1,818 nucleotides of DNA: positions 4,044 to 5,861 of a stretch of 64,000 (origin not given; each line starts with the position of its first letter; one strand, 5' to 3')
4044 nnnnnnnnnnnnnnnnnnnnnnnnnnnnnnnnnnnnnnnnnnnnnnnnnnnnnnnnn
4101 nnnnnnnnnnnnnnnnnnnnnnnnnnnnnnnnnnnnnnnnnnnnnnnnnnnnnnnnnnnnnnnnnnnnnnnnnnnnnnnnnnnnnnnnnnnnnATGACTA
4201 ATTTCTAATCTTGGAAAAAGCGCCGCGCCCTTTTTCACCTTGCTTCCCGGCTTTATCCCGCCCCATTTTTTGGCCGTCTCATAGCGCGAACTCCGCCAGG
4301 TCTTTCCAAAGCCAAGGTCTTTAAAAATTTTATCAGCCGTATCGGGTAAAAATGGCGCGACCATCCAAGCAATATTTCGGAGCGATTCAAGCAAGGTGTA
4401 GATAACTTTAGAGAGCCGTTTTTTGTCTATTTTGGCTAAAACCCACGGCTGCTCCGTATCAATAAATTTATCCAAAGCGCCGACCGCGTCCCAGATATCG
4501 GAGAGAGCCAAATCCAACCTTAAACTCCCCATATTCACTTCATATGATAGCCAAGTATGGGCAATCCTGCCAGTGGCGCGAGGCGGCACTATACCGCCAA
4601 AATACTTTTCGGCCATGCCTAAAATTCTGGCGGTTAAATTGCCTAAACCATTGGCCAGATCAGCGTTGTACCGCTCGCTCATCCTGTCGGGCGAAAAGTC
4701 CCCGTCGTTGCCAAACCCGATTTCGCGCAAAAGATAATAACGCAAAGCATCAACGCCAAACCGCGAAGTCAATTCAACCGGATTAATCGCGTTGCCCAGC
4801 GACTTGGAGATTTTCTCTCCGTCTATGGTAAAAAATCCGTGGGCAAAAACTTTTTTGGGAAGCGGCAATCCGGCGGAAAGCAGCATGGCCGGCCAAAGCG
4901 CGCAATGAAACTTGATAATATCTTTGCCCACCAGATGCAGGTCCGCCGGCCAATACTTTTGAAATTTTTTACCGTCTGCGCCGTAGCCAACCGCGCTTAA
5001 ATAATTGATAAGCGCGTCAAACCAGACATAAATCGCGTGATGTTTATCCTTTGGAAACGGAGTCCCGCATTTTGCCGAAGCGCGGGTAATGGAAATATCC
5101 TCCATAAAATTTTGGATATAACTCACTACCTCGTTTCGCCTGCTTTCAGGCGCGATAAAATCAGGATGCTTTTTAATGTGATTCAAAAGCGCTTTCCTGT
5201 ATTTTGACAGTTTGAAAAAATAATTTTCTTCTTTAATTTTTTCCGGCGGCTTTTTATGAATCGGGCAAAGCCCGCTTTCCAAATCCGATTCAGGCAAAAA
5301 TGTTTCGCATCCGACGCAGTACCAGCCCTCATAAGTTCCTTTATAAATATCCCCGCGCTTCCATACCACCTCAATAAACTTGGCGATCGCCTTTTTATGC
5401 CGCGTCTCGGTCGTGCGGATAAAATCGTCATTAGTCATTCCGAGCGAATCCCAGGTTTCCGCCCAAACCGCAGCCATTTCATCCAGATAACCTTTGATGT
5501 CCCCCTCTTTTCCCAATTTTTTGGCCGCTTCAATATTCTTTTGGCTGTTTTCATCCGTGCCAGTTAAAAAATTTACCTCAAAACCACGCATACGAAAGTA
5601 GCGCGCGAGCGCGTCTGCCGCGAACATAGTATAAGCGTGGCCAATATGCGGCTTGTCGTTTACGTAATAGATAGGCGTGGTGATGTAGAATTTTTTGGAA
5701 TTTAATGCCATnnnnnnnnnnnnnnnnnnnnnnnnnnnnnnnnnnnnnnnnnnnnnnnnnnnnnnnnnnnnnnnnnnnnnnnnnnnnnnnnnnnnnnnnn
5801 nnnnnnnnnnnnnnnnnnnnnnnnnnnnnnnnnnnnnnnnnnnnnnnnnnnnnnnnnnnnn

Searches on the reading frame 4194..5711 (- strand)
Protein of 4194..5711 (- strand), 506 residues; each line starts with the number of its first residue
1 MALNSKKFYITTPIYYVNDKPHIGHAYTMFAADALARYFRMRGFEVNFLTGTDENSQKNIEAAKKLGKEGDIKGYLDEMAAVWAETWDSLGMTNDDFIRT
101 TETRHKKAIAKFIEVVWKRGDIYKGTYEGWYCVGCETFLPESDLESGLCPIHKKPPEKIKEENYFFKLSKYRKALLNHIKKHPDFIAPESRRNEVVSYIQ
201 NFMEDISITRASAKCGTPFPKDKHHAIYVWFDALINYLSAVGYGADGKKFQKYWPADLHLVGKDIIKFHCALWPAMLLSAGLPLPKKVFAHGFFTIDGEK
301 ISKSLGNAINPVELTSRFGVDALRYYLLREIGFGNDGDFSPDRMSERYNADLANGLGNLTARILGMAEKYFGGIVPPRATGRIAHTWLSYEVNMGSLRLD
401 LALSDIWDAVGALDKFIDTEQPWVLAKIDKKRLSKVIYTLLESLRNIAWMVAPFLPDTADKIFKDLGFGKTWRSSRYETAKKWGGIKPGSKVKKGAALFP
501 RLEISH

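Call 42: find_homologous_proteins(query=window:4194-5711:-, max_evalue=1e-50)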
Query window:4194-5711:- (506 aa): 8000 proteins with E <= 1e-50 among 8000 candidates; the best 120 are listed.
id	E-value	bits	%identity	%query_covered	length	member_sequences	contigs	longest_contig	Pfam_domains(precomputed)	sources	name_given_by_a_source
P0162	0.0e+0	1187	100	100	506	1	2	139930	PF09334.18,PF01406.26,PF08264.20,PF00133.29,PF19303.6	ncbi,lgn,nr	ncbi:methionine--tRNA ligase [Candidatus Uhrbacteria bacterium]|nr:methionine--tRNA ligase [Candidat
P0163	0.0e+0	1040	87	99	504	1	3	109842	PF09334.18,PF01406.26,PF08264.20,PF00133.29,PF19303.6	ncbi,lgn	-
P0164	3.5e-293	991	83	99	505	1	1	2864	PF09334.18,PF01406.26,PF08264.20,PF00133.29,PF19303.6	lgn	-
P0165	1.8e-291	986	82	99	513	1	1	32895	PF09334.18,PF01406.26,PF00133.29,PF19303.6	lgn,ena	-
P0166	6.1e-290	980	82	98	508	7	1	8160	PF09334.18,PF01406.26,PF08264.20,PF00133.29,PF19303.6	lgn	-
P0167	5.6e-289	977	81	99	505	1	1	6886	PF09334.18,PF01406.26,PF00133.29,PF19303.6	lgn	-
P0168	4.3e-281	951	79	99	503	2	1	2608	PF09334.18,PF01406.26,PF08264.20,PF00133.29,PF19303.6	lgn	-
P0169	8.2e-281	950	79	99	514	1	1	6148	PF09334.18,PF01406.26,PF00133.29,PF19303.6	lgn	-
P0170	1.9e-274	929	77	98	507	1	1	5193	PF09334.18,PF01406.26,PF08264.20,PF00133.29,PF19303.6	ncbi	-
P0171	5.4e-232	789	66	99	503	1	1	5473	PF09334.18,PF01406.26,PF08264.20,PF00133.29,PF19303.6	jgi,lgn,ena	-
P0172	1.4e-229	781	67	98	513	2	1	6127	PF09334.18,PF01406.26,PF00133.29,PF19303.6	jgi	-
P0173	2.6e-227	774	66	99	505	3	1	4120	PF09334.18,PF01406.26,PF08264.20,PF00133.29,PF19303.6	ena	-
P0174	5.3e-226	770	66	99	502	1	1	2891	PF09334.18,PF01406.26,PF08264.20,PF00133.29,PF19303.6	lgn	-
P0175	2.7e-225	767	65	99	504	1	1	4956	PF09334.18,PF01406.26,PF08264.20,PF00133.29,PF19303.6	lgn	-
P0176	6.1e-223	759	64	98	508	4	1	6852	PF09334.18,PF01406.26,PF08264.20,PF00133.29,PF19303.6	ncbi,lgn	-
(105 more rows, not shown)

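Call 43: find_encoding_contigs(protein=P0163, flank=5000, max_places=2)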
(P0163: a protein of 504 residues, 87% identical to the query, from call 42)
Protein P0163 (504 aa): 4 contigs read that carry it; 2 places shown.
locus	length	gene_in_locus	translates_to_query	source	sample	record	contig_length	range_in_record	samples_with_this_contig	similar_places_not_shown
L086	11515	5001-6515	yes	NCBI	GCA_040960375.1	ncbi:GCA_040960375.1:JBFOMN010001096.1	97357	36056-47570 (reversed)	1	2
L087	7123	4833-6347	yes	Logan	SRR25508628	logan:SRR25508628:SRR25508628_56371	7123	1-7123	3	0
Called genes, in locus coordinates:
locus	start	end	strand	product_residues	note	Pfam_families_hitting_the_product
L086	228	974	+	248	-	PF13098:Thioredoxin_2 (faint), PF13462:Thioredoxin_4, PF01323:DSBA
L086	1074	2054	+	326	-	-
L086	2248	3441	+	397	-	PF22025:ThiI_fer, PF02926:THUMP, PF02568:ThiI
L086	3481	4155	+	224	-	PF00590:TP_methylase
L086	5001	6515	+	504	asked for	PF00133:tRNA-synt_1, PF01406:tRNA-synt_1e, PF09334:tRNA-synt_1g, PF00133:tRNA-synt_1, PF08264:Anticodon_1 (weak), PF19303:Anticodon_3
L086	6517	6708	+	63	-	-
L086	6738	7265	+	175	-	PF02674:Colicin_V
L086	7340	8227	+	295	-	PF01026:TatD_DNase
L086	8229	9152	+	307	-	PF03741:TerC, PF04332:DUF475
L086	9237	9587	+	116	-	PF09527:ATPase_gene1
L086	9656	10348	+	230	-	PF00119:ATP-synt_A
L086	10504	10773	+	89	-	PF00137:ATP-synt_C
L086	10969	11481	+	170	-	PF00430:ATP-synt_B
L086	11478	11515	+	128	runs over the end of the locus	PF00213:OSCP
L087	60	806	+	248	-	PF13098:Thioredoxin_2 (faint), PF13462:Thioredoxin_4, PF01323:DSBA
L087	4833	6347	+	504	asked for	PF00133:tRNA-synt_1, PF01406:tRNA-synt_1e, PF09334:tRNA-synt_1g, PF00133:tRNA-synt_1, PF08264:Anticodon_1 (weak), PF19303:Anticodon_3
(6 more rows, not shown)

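Call 44: find_encoding_contigs(protein=P0165, flank=5000, max_places=2)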
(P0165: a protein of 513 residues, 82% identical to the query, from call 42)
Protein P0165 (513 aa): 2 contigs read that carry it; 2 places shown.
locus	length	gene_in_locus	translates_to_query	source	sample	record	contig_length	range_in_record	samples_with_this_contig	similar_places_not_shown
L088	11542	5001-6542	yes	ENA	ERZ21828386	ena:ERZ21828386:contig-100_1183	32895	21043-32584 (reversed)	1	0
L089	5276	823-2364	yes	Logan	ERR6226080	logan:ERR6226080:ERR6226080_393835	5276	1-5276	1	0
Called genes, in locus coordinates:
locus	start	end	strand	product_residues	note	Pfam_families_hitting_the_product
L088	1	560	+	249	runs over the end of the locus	PF13098:Thioredoxin_2 (faint), PF13462:Thioredoxin_4, PF01323:DSBA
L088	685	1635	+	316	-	-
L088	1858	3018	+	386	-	PF22025:ThiI_fer, PF02926:THUMP, PF02568:ThiI, PF06508:QueC (weak)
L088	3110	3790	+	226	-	PF00590:TP_methylase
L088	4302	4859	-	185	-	PF20803:PaaX_M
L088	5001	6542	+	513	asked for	PF00133:tRNA-synt_1, PF01406:tRNA-synt_1e, PF09334:tRNA-synt_1g, PF00133:tRNA-synt_1, PF01406:tRNA-synt_1e (weak), PF19303:Anticodon_3 (weak)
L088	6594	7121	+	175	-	PF02674:Colicin_V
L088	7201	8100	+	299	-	PF01026:TatD_DNase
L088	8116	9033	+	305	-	PF03741:TerC, PF04332:DUF475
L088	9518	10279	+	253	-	PF00119:ATP-synt_A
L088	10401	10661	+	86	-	PF00137:ATP-synt_C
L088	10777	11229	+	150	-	PF00430:ATP-synt_B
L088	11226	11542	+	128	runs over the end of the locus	PF00213:OSCP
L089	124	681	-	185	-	PF20803:PaaX_M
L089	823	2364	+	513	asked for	PF00133:tRNA-synt_1, PF01406:tRNA-synt_1e, PF09334:tRNA-synt_1g, PF00133:tRNA-synt_1, PF01406:tRNA-synt_1e (weak), PF19303:Anticodon_3 (weak)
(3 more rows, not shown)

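Call 45: find_encoding_contigs(protein=P0166, flank=5000, max_places=2)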
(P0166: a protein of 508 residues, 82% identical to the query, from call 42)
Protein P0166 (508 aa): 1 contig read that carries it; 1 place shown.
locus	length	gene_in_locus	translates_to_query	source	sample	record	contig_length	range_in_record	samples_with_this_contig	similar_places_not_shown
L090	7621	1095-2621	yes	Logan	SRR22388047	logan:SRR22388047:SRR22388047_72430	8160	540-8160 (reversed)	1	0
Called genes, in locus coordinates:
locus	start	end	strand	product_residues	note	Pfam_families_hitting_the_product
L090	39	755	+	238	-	PF00590:TP_methylase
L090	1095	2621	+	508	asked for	PF00133:tRNA-synt_1, PF09334:tRNA-synt_1g, PF00133:tRNA-synt_1, PF01406:tRNA-synt_1e (weak), PF19303:Anticodon_3, PF08264:Anticodon_1 (weak)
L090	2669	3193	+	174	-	PF02674:Colicin_V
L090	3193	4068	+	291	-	PF01026:TatD_DNase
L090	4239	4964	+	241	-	PF02096:60KD_IMP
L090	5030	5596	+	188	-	PF01145:Band_7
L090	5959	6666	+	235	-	PF08220:HTH_DeoR (faint), PF01628:HrcA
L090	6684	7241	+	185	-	PF01025:GrpE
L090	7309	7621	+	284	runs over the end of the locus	?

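Call 49: find_encoding_contigs(protein=P0167, flank=4000, max_places=1)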
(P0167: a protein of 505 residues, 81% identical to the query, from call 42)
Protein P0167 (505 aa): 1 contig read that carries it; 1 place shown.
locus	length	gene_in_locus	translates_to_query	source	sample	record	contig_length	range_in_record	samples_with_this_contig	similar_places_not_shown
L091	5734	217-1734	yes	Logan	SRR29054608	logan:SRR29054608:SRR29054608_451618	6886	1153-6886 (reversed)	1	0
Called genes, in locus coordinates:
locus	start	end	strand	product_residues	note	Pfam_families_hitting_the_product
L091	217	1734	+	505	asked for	PF00133:tRNA-synt_1, PF01406:tRNA-synt_1e, PF09334:tRNA-synt_1g, PF00133:tRNA-synt_1, PF01406:tRNA-synt_1e (weak), PF19303:Anticodon_3 (weak)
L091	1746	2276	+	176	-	PF02674:Colicin_V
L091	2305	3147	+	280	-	PF01026:TatD_DNase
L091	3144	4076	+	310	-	PF03741:TerC, PF04332:DUF475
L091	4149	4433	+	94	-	-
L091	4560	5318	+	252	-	PF18959:DUF5701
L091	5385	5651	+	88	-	PF09527:ATPase_gene1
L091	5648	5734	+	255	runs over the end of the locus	PF00119:ATP-synt_A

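Call 50: find_encoding_contigs(protein=P0169, flank=4000, max_places=1)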
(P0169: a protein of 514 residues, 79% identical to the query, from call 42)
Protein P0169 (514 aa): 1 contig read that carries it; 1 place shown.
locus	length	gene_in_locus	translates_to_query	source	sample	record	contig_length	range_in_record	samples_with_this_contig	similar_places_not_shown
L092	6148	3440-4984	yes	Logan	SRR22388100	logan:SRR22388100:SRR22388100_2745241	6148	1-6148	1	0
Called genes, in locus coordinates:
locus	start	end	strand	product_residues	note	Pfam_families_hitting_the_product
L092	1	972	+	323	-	?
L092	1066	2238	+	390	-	PF22025:ThiI_fer, PF02926:THUMP, PF02568:ThiI, PF06508:QueC (faint)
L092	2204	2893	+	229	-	PF00590:TP_methylase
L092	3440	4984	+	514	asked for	PF00133:tRNA-synt_1, PF01406:tRNA-synt_1e (weak), PF09334:tRNA-synt_1g, PF19303:Anticodon_3 (faint), PF09334:tRNA-synt_1g, PF00133:tRNA-synt_1, PF01406:tRNA-synt_1e (weak)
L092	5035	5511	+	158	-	PF02674:Colicin_V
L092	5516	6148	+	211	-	?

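Call 51: find_encoding_contigs(protein=P0170, flank=4000, max_places=1)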
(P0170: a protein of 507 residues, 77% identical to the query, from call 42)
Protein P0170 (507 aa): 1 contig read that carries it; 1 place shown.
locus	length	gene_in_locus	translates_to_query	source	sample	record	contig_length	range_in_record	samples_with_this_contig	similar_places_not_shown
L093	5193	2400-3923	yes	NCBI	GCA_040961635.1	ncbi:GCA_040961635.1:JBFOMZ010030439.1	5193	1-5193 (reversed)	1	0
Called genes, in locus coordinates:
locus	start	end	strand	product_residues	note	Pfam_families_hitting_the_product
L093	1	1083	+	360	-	?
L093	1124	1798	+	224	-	PF00590:TP_methylase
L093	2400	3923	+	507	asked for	PF00133:tRNA-synt_1, PF01406:tRNA-synt_1e (faint), PF09334:tRNA-synt_1g, PF00133:tRNA-synt_1, PF08264:Anticodon_1 (weak), PF19303:Anticodon_3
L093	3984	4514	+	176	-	PF02674:Colicin_V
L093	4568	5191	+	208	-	?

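Call 52: find_encoding_contigs(protein=P0164, flank=4000, max_places=1)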
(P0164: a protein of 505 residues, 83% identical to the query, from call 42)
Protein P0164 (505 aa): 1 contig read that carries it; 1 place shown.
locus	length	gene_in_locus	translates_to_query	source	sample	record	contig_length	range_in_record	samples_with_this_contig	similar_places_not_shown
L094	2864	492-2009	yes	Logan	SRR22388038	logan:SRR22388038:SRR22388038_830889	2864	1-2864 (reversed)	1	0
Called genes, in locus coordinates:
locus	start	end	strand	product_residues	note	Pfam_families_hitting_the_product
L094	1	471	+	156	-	?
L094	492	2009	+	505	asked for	PF00133:tRNA-synt_1, PF01406:tRNA-synt_1e (weak), PF09334:tRNA-synt_1g, PF00133:tRNA-synt_1, PF19303:Anticodon_3, PF08264:Anticodon_1 (weak)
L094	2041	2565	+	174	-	PF02674:Colicin_V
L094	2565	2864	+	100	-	?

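Call 91: find_encoding_contigs(protein=P0162, flank=3000, max_places=8)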
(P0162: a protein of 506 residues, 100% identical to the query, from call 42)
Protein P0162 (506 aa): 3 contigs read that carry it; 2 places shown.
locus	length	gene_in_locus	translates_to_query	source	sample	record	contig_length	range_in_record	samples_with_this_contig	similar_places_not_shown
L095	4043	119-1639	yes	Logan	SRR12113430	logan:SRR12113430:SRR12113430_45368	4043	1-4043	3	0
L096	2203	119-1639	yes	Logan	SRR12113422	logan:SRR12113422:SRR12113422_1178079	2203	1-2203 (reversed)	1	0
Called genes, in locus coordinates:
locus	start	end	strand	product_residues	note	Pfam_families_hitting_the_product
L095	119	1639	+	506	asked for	PF00133:tRNA-synt_1, PF01406:tRNA-synt_1e, PF09334:tRNA-synt_1g, PF08264:Anticodon_1 (faint), PF00133:tRNA-synt_1, PF19303:Anticodon_3 (weak)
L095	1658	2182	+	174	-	PF02674:Colicin_V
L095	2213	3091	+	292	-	PF01026:TatD_DNase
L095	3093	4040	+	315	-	PF03741:TerC, PF04332:DUF475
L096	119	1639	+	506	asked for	PF00133:tRNA-synt_1, PF01406:tRNA-synt_1e, PF09334:tRNA-synt_1g, PF08264:Anticodon_1 (faint), PF00133:tRNA-synt_1, PF19303:Anticodon_3 (weak)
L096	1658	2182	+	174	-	PF02674:Colicin_V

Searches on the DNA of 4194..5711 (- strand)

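Call 70: search_rna_families(sources=[L086, L088, L090, L092, L093, L091], threshold=evalue, max_evalue=0.01)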
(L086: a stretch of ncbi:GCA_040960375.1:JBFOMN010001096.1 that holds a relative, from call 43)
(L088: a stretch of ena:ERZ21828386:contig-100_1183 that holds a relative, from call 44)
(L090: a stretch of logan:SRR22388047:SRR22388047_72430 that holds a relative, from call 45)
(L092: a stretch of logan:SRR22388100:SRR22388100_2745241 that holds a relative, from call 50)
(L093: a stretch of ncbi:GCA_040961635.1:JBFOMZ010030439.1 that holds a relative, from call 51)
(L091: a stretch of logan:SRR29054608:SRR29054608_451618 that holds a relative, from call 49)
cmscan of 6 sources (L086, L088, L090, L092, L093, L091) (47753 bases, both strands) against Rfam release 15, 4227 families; matches with E-value up to 0.01: 4.
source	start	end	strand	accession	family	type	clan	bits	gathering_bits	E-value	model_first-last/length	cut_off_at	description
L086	968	1039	-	RF02621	BSnc120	Gene; sRNA;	-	31.6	114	0.0014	1-88/88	no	Brucella sRNA 120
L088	6524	6589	-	RF01895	mir-193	Gene; miRNA;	-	31.2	55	0.0037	1-76/76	no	mir-193 microRNA precursor family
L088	4092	4175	+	RF02353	BjrC68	Gene; sRNA;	-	29.3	39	0.0011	1-82/82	no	Bradyrhizobiaceae sRNA BjrC68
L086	4539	4607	+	RF00023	tmRNA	Gene;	CL00001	17.8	47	0.0027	1-374/374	no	transfer-messenger RNA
